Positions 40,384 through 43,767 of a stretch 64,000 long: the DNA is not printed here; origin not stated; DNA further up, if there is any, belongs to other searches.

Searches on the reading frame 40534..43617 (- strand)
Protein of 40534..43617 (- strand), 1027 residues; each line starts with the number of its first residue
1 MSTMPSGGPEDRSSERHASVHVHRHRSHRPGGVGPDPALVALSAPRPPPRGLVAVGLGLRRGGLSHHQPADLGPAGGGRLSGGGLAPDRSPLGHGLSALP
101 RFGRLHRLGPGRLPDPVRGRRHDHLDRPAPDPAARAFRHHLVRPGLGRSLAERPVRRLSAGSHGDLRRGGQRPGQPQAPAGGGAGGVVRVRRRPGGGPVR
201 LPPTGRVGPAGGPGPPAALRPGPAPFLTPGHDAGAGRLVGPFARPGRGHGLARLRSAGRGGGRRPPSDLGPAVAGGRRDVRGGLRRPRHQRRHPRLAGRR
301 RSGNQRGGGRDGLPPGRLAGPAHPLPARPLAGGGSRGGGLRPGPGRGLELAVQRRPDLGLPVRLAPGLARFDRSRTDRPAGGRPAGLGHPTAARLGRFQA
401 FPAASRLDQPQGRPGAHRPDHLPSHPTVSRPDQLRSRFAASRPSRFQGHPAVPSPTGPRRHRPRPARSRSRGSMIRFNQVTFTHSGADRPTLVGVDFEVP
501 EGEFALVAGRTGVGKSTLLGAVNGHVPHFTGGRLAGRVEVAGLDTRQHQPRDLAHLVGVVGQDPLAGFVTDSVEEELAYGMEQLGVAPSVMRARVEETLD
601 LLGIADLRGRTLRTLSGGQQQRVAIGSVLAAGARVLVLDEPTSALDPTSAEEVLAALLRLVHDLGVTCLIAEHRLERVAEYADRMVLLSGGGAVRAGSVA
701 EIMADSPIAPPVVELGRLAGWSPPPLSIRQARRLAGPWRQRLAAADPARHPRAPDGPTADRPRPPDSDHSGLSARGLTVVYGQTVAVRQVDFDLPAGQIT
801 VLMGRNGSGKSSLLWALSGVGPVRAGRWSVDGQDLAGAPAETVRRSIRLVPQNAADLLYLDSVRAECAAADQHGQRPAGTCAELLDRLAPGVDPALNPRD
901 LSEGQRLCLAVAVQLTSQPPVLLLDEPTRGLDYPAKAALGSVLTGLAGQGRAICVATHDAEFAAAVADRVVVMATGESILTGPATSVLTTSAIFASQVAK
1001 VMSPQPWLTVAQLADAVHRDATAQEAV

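Call 99: search_protein_families(library=pfam, proteins=[window:40534-43617:-], max_evalue=0.00001)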
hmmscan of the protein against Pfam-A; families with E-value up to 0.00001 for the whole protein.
window:40534-43617:- (1027 aa): 7 families
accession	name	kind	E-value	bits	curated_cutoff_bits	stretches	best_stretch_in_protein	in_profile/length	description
PF00005.33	ABC_tran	-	3.8e-47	160.8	25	2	494-643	3-137/137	ABC transporter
PF13304.12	AAA_21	-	5.5e-17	63.2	27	1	891-961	228-301/304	AAA domain, putative AbiEii toxin, Type IV TA system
PF02463.25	SMC_N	-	1.6e-09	38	40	0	797-817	24-44/220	RecF/RecN/SMC N terminal domain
PF13555.12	AAA_29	-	5e-09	36.2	27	0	789-818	16-43/61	P-loop containing region of AAA domain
PF13476.12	AAA_23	-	9.7e-07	30.1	27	0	789-818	12-40/201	AAA domain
PF13481.12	AAA_25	-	1.7e-06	28.3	27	0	499-522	30-53/195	AAA domain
PF03193.22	RsgA_GTPase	-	3.8e-06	27.3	30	0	793-819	103-128/174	RsgA GTPase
